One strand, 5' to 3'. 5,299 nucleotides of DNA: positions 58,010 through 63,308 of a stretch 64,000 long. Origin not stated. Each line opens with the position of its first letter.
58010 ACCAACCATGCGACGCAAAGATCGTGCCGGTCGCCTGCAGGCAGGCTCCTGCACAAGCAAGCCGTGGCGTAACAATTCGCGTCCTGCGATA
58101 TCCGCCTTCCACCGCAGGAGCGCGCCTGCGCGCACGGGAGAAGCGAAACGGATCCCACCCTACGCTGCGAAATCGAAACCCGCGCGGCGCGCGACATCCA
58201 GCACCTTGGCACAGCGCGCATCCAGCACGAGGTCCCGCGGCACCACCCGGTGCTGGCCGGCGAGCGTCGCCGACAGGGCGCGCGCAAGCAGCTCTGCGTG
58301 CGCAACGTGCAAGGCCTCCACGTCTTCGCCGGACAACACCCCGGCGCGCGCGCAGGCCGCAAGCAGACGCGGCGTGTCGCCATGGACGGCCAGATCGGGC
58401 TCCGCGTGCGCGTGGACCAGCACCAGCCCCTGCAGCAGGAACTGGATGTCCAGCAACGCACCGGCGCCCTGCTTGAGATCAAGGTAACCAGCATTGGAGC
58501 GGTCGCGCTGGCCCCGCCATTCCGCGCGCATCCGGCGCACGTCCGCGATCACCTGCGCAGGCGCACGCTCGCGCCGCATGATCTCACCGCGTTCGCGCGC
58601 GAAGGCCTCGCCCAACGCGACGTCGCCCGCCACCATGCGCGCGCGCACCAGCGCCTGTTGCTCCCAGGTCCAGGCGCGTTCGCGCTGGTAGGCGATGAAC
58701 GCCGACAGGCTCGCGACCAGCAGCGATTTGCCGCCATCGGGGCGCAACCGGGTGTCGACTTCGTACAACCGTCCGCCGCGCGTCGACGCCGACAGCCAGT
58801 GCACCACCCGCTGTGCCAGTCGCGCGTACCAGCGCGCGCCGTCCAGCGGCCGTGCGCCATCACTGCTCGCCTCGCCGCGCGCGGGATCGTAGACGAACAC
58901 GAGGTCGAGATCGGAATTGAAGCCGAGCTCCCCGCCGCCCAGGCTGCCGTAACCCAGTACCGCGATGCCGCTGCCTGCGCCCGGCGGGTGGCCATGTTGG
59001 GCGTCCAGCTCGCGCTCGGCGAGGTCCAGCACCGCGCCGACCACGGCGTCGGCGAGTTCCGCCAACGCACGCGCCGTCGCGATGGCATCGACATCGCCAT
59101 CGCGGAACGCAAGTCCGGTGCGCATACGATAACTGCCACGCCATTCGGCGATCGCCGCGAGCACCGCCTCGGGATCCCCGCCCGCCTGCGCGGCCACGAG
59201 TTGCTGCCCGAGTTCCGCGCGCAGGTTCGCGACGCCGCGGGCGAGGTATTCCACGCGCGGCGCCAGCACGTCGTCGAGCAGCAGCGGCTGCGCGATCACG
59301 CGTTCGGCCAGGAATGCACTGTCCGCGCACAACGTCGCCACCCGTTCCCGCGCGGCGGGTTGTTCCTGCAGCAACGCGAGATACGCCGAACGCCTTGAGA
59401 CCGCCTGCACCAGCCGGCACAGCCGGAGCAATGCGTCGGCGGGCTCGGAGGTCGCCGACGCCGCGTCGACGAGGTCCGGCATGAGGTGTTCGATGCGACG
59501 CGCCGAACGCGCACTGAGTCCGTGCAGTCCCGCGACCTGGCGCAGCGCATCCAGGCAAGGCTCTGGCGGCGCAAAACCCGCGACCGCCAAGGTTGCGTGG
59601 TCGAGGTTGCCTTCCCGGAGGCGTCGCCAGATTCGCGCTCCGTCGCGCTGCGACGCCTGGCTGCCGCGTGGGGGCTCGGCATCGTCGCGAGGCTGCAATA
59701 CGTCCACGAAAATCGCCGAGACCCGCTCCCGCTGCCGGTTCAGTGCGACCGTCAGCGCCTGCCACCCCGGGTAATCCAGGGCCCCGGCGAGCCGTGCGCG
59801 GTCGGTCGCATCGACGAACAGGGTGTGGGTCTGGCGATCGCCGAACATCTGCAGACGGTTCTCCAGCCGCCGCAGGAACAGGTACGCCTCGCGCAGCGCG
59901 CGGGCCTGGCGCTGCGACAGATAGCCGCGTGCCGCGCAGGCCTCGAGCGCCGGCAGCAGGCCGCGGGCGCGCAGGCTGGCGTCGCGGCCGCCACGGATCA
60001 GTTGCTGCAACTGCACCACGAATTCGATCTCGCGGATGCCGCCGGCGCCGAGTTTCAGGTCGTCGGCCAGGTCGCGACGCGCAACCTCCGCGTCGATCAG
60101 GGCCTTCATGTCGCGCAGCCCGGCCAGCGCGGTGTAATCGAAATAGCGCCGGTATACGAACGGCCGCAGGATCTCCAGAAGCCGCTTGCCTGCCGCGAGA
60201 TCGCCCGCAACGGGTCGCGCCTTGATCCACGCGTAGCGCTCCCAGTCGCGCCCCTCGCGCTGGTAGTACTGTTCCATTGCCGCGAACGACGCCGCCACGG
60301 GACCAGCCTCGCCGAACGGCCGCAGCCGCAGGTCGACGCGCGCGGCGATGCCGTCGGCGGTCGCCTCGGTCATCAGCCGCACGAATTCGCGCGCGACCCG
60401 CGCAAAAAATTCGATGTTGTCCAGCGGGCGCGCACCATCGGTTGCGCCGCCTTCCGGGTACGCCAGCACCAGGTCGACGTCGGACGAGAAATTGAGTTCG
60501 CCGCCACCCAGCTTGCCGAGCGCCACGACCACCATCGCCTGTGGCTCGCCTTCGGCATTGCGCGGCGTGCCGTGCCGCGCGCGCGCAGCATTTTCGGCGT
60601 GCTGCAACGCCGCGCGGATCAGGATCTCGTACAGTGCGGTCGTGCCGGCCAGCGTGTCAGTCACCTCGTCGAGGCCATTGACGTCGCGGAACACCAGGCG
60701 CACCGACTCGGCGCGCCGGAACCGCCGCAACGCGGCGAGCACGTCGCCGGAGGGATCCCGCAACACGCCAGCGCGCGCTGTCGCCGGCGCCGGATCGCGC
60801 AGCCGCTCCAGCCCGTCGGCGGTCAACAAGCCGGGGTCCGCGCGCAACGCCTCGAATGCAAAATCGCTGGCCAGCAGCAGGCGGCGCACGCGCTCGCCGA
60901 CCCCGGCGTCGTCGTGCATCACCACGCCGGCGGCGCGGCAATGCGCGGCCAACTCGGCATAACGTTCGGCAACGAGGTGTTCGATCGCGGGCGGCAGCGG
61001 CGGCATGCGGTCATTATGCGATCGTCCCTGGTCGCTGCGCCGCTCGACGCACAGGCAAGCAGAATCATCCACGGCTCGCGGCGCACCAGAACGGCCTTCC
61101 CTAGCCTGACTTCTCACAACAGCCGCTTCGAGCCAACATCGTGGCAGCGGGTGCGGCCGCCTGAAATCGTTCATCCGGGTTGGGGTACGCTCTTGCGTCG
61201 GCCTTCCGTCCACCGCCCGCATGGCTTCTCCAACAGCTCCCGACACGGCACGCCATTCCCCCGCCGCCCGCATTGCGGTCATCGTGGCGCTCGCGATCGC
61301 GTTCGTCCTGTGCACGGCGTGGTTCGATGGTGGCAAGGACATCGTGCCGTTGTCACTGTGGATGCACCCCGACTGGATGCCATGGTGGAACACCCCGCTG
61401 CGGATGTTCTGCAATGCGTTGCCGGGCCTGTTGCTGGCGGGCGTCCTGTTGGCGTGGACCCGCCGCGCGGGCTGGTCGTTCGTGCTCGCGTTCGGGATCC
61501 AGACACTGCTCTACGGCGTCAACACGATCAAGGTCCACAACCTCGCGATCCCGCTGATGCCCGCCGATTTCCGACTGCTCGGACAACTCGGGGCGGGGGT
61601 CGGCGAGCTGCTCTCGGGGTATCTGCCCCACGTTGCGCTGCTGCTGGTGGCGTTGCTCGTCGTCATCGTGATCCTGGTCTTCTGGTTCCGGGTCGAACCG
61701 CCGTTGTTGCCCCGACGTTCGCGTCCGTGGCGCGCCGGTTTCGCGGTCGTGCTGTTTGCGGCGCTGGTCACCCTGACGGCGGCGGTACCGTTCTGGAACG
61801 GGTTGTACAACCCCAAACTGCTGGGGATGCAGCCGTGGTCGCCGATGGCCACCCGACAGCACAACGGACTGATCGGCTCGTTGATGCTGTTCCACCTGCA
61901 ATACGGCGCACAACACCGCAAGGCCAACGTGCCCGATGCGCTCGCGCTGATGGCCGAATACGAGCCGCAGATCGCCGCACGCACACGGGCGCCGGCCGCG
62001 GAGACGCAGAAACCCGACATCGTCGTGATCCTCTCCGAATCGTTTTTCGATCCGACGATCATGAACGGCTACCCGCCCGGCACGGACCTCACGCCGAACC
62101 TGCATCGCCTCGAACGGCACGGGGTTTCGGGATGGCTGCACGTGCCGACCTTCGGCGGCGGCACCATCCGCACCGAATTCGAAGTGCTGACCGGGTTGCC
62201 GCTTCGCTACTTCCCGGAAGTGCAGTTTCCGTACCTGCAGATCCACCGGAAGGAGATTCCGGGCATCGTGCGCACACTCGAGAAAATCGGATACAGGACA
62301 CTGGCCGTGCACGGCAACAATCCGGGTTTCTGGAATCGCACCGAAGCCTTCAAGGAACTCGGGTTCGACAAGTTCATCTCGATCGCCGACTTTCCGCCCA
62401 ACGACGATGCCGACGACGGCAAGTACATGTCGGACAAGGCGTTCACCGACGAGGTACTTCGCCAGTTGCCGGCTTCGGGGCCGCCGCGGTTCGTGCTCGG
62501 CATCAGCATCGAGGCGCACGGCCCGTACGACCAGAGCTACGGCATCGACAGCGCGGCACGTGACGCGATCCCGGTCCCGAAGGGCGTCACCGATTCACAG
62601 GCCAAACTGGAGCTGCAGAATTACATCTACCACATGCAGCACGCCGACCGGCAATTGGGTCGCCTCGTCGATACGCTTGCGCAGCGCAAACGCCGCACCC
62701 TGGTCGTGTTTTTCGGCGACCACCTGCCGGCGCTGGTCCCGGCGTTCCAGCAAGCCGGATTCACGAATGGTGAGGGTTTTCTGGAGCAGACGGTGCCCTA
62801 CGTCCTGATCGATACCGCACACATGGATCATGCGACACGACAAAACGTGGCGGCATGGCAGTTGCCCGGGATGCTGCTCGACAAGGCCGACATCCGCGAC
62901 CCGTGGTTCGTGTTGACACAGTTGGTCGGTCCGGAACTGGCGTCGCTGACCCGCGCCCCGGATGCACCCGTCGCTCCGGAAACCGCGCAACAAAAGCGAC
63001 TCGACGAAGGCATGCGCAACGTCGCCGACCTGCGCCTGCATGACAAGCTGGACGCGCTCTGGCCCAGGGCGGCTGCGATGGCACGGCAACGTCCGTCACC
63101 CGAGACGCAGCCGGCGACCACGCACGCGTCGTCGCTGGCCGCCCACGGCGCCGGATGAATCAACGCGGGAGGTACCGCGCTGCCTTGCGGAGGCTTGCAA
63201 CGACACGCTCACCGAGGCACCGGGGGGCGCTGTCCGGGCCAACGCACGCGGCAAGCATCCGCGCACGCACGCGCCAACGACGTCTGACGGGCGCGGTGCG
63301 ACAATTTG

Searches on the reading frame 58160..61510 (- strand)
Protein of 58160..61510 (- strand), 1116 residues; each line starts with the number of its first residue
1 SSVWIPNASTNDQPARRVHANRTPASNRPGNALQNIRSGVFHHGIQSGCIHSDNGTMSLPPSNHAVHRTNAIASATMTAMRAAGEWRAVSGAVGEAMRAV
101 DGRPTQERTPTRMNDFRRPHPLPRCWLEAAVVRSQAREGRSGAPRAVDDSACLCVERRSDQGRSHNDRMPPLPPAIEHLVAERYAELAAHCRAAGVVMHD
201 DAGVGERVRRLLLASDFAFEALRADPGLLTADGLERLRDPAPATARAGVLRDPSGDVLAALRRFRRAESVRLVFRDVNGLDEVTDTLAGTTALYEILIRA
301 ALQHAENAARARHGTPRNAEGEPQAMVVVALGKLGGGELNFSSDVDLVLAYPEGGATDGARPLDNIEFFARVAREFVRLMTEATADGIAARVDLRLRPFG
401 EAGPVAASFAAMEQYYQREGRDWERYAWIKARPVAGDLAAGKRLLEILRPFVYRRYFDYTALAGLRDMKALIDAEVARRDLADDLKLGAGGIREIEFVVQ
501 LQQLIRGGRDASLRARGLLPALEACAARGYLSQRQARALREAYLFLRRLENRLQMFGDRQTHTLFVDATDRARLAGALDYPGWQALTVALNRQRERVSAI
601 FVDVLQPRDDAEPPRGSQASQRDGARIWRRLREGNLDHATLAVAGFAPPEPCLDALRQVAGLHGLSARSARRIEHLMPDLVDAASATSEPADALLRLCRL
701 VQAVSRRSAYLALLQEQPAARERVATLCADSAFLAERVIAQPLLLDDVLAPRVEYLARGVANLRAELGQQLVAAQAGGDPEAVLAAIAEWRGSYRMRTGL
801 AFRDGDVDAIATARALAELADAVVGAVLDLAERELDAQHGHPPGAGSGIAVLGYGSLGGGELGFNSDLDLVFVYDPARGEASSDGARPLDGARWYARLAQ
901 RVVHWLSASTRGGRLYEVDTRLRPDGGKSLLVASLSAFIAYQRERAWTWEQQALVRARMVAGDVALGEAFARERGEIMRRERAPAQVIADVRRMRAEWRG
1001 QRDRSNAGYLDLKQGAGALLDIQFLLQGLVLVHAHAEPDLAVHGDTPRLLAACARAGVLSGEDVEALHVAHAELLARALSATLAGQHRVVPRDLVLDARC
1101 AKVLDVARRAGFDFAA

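Call 96: search_protein_families(library=pfam, proteins=[window:58160-61510:-], max_evalue=0.00001)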
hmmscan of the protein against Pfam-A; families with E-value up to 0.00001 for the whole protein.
window:58160-61510:- (1116 aa): 3 families
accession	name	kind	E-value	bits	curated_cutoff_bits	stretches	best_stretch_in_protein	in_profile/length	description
PF03710.21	GlnE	-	6.8e-124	412.7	24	2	722-972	2-251/252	Glutamate-ammonia ligase adenylyltransferase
PF08335.16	GlnD_UR_UTase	-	2.2e-37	128.7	21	1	466-603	1-139/141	GlnD PII-uridylyltransferase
PF03445.19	DUF294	-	8.8e-07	29.3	21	0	805-908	13-100/138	Putative nucleotidyltransferase DUF294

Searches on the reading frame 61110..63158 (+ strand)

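Call 96: search_protein_families(library=pfam, proteins=[window:61110-63158:+], max_evalue=0.00001)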
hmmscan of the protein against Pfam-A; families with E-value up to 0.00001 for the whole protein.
window:61110-63158:+ (682 aa): 1 family
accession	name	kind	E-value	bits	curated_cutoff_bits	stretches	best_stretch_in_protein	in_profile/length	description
PF00884.28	Sulfatase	-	4.6e-36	125.1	25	1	302-568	1-273/301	Sulfatase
